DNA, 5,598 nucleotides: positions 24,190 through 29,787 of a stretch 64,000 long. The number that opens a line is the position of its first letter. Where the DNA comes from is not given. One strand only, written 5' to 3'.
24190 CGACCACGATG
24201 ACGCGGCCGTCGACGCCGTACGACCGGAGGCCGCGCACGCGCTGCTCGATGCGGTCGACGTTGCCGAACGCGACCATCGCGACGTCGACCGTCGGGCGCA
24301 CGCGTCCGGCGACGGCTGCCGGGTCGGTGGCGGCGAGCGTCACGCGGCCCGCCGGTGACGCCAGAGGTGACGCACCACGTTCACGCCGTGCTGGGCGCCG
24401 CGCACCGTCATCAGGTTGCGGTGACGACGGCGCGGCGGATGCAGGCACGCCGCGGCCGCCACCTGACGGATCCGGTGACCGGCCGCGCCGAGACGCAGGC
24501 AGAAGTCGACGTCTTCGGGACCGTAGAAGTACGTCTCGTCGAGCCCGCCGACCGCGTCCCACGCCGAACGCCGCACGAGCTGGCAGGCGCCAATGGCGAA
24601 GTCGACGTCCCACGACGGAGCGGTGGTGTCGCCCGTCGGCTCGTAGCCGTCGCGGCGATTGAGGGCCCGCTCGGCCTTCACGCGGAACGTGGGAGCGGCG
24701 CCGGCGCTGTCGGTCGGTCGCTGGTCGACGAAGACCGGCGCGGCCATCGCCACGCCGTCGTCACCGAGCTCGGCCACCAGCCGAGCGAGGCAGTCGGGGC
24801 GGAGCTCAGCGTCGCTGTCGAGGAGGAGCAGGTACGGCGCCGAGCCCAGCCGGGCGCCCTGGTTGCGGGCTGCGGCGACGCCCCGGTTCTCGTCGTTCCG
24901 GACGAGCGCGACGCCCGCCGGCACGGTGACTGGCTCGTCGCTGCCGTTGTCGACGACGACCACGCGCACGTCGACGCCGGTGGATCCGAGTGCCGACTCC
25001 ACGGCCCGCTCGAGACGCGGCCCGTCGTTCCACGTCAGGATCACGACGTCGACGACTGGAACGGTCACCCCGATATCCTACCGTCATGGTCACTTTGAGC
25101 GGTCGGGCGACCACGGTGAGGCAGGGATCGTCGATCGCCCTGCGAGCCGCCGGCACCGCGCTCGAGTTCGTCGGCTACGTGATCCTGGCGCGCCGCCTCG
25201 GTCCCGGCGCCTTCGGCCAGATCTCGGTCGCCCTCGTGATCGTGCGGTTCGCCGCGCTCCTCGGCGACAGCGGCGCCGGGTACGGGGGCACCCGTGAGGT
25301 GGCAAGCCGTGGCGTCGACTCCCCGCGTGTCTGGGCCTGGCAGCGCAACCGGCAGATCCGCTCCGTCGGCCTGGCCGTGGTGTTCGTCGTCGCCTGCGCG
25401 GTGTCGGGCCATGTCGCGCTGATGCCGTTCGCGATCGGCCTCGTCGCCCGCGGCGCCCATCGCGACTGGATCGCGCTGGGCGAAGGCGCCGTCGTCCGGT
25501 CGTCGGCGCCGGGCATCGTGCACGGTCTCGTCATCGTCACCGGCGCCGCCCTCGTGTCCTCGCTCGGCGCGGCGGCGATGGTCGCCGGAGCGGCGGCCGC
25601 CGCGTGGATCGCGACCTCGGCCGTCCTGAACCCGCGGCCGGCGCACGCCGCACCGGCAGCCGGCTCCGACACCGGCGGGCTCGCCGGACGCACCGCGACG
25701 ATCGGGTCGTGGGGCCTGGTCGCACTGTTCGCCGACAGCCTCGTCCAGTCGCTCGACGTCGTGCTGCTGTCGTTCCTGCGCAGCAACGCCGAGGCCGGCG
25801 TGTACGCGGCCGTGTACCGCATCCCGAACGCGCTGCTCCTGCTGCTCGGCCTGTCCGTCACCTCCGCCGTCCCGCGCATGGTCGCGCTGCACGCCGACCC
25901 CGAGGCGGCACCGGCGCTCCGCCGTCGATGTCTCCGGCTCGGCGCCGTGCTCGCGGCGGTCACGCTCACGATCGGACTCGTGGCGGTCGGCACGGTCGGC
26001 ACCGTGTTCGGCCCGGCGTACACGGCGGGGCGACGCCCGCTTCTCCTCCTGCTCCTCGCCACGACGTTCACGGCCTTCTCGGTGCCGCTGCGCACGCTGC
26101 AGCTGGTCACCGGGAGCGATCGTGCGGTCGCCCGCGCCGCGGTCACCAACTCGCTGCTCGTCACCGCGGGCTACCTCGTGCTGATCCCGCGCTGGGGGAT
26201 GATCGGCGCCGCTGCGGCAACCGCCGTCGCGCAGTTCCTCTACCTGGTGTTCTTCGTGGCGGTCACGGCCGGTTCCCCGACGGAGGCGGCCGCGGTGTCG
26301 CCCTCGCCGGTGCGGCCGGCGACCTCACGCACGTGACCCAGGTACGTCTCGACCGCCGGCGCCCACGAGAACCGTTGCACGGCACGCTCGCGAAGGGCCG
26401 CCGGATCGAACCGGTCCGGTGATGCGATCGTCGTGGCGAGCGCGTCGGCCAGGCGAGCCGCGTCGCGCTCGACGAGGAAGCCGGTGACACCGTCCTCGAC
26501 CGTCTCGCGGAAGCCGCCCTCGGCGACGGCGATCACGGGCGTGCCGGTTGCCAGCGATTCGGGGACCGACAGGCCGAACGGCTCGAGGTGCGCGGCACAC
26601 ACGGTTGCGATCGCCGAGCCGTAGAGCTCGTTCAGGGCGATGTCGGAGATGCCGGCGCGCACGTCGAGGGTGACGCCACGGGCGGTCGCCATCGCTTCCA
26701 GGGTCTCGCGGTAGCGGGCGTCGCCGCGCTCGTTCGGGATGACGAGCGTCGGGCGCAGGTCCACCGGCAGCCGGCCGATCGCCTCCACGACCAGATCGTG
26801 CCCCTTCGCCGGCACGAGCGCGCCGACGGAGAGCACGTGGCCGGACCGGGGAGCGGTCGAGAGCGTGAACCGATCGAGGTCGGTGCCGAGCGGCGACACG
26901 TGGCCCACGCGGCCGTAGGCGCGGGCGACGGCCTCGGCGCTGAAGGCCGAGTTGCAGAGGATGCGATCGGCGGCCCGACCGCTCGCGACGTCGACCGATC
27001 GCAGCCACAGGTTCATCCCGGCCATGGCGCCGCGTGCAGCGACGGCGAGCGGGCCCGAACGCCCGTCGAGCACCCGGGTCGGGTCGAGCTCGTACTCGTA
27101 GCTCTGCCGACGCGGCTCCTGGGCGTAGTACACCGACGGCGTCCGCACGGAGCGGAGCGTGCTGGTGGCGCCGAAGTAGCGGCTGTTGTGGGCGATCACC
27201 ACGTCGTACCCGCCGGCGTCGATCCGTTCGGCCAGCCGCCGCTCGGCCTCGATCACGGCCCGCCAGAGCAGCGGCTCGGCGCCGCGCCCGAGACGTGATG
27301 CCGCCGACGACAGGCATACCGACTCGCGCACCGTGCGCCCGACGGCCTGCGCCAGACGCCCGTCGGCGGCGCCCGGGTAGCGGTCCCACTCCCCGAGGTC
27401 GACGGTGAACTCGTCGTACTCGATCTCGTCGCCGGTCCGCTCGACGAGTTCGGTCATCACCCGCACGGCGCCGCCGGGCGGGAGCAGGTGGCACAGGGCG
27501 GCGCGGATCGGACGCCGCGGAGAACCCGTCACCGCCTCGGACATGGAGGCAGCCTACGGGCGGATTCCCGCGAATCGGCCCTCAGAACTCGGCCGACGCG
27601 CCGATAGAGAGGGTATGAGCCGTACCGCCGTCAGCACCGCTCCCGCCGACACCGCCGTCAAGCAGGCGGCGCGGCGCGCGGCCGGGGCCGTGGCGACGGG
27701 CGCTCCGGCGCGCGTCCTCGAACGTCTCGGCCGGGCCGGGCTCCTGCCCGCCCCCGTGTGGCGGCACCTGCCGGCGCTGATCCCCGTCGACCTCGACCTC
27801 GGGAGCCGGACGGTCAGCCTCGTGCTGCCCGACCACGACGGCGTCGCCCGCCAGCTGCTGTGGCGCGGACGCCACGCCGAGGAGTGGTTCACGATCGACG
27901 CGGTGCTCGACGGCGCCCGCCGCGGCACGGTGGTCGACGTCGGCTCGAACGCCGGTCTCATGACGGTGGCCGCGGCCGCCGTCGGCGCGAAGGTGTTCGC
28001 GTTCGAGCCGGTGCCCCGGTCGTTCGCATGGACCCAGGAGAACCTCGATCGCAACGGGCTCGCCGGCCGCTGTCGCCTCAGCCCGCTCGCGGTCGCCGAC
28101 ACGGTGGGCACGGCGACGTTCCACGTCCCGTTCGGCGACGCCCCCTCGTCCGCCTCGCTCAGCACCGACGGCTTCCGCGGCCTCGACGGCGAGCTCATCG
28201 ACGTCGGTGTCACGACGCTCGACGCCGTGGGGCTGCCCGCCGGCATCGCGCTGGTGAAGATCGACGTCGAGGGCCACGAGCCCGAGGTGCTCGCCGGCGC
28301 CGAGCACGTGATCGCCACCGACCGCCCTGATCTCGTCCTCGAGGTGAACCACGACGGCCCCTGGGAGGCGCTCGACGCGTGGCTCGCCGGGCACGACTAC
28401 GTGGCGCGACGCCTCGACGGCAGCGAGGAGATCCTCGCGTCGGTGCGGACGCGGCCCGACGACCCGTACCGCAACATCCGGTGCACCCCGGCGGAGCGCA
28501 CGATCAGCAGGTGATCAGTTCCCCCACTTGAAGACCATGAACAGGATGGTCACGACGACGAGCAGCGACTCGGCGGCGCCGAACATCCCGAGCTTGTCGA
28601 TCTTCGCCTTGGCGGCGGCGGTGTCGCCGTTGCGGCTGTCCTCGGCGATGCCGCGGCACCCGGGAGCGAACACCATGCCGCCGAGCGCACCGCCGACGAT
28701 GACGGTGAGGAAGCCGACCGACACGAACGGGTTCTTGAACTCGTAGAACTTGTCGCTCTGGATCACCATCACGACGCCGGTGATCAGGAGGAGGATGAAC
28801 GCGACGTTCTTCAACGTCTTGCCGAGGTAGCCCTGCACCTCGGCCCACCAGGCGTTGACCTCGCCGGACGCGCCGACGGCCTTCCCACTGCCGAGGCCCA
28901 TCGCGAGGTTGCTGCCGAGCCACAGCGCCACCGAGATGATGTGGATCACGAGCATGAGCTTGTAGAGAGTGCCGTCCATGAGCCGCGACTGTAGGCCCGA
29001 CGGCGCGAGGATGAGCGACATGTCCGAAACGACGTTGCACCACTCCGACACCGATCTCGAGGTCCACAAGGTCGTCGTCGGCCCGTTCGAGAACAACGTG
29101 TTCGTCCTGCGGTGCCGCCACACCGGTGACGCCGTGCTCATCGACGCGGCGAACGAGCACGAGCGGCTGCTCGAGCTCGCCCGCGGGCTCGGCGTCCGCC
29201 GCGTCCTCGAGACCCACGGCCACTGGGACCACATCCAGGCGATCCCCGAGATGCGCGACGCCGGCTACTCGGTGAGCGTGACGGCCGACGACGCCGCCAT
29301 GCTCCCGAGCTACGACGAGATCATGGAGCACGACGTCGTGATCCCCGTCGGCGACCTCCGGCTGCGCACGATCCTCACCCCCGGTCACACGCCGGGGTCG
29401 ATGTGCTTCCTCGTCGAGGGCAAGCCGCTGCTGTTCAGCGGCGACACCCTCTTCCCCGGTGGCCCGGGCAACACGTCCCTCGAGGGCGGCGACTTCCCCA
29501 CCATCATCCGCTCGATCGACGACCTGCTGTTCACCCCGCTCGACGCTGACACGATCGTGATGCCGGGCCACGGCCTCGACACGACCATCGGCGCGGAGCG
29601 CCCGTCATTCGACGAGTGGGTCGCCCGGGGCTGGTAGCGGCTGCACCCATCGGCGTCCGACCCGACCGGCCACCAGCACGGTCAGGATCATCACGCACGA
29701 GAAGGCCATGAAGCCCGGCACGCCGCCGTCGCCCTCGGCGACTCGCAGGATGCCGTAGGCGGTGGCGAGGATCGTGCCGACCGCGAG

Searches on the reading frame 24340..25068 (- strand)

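Call 36: search_protein_families(library=pfam, proteins=[window:24340-25068:-], max_evalue=0.01)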
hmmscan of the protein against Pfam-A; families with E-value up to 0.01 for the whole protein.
window:24340-25068:- (242 aa): 7 families
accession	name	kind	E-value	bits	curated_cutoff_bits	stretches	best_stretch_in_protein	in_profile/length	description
PF00535.33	Glycos_transf_2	-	1e-22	81.3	23.3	1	8-170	2-164/168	Glycosyl transferase family 2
PF13641.12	Glyco_tranf_2_3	-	9.7e-13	49.1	27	1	6-212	3-213/230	Glycosyltransferase like family 2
PF13632.12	Glyco_trans_2_3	-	1.1e-10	42.1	27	1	80-207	2-120/198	Glycosyl transferase family group 2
PF13506.12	Glyco_transf_21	-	2.2e-08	34.2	21.7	1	76-206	30-150/174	Glycosyl transferase family 21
PF10111.15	Glyco_tranf_2_2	-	6.8e-07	29.5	27.3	0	160-200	165-206/276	Glycosyltransferase like family 2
PF12804.13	NTP_transf_3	-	0.00033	21.3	27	1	11-123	19-128/160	MobA-like NTP transferase domain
PF02709.20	Glyco_transf_7C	-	0.00073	19.6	23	1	160-205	21-67/78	N-terminal domain of galactosyltransferase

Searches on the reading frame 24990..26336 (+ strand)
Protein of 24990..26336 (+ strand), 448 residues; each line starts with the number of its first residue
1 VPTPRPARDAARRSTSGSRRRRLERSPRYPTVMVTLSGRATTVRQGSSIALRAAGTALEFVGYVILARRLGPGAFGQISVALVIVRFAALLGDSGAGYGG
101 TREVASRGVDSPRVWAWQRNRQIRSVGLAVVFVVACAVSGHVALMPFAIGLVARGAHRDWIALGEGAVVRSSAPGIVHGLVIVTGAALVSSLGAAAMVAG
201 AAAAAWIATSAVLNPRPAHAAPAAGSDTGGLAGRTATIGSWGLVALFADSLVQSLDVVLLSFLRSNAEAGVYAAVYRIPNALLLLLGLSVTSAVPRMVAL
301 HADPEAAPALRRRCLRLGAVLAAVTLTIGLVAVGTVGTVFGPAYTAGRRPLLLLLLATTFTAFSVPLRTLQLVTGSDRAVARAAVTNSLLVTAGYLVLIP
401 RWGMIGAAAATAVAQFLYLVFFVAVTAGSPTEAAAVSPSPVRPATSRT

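Call 36: search_protein_families(library=pfam, proteins=[window:24990-26336:+], max_evalue=0.01)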
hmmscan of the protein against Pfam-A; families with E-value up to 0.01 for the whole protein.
window:24990-26336:+ (448 aa): 2 families
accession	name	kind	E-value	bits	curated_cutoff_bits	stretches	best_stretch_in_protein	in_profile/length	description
PF01943.22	Polysacc_synt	-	1.4e-08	35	28.2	2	55-110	15-70/274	Polysaccharide biosynthesis protein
PF13440.11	Polysacc_synt_3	-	6.4e-08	32.6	23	1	233-341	175-285/293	Polysaccharide biosynthesis protein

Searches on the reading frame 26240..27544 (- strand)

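Call 36: search_protein_families(library=pfam, proteins=[window:26240-27544:-], max_evalue=0.01)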
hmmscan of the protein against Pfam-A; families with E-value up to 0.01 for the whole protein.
window:26240-27544:- (434 aa): 4 families
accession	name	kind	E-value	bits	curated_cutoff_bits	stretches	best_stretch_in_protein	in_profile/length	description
PF00534.26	Glycos_transf_1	-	2.7e-23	82.8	26.4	1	234-376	15-159/172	Glycosyl transferases group 1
PF13692.12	Glyco_trans_1_4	-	1.7e-16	61.2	27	1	236-373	3-140/142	Glycosyl transferases group 1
PF20706.3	GT4-conflict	-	3.5e-09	36.6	26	1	229-399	190-383/385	Family 4 Glycosyltransferase in conflict systems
PF13439.12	Glyco_transf_4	-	8.5e-07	29.6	28.5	1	93-225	53-170/170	Glycosyltransferase Family 4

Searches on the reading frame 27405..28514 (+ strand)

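Call 37: search_protein_families(library=pfam, proteins=[window:27405-28514:+], max_evalue=0.01)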
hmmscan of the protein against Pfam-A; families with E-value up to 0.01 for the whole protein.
window:27405-28514:+ (369 aa): 2 families
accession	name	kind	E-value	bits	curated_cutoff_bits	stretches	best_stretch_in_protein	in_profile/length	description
PF05050.19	Methyltransf_21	-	4.7e-17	63.1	22.7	1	178-332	1-171/173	Methyltransferase FkbM domain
PF06325.19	PrmA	-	0.0053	16.7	22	1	172-224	163-214/296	Ribosomal protein L11 methyltransferase (PrmA)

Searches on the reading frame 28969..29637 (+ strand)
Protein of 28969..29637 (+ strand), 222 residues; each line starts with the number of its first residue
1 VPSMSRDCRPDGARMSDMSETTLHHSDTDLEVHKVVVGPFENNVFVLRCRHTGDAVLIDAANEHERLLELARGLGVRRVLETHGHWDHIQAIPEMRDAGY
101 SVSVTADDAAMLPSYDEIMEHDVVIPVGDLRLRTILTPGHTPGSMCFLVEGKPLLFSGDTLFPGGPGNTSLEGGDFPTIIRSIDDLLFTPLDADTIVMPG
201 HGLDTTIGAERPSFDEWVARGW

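Call 8: search_protein_families(library=pfam, proteins=[window:28969-29637:+])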
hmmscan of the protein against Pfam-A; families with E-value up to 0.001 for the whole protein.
window:28969-29637:+ (222 aa): 1 family
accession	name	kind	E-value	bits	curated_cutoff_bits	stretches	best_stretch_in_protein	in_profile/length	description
PF00753.33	Lactamase_B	-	7.3e-22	78.7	22.7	1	38-201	2-196/196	Metallo-beta-lactamase superfamily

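Call 77: search_protein_families(library=ncbifam, proteins=[window:28969-29637:+], max_evalue=0.00001)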
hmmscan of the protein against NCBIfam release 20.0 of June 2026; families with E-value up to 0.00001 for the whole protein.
window:28969-29637:+ (222 aa): 8 families
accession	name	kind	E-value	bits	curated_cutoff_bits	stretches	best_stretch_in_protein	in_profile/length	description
TIGR03413.1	GSH_gloB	equivalog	4e-23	82.1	200.8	1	41-201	9-164/248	hydroxyacylglutathione hydrolase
NF041804.1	MBL_fold_SolJ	exception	2.2e-16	59.8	350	1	32-203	8-180/224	solanimycin biosynthesis MBL-fold hydrolase SolJ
NF007597.0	PRK10241.1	equivalog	8.4e-11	41.6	421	1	40-200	9-164/251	hydroxyacylglutathione hydrolase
NF033105.1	bla_subclass_B3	equivalog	9.9e-09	34.9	240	0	116-150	122-156/257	subclass B3 metallo-beta-lactamase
NF012229.1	bla_class_B_core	domain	4.1e-08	33.5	100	1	51-148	22-137/139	metallo-beta-lactamase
NF053820.1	MBLfold_Strvi7410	exception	1.3e-07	31.3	525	1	82-164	124-211/343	Strvi_7410 family MBL fold metallo-hydrolase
NF040641.1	bifunc_ST_SDO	equivalog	2.6e-07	29.8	625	0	114-202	257-343/423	bifunctional sulfur transferase/dioxygenase Blh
NF033185.1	B3_Acin_new2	exception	7.3e-06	25.4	625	0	116-147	149-180/285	putative subclass B3 metallo-beta-lactamase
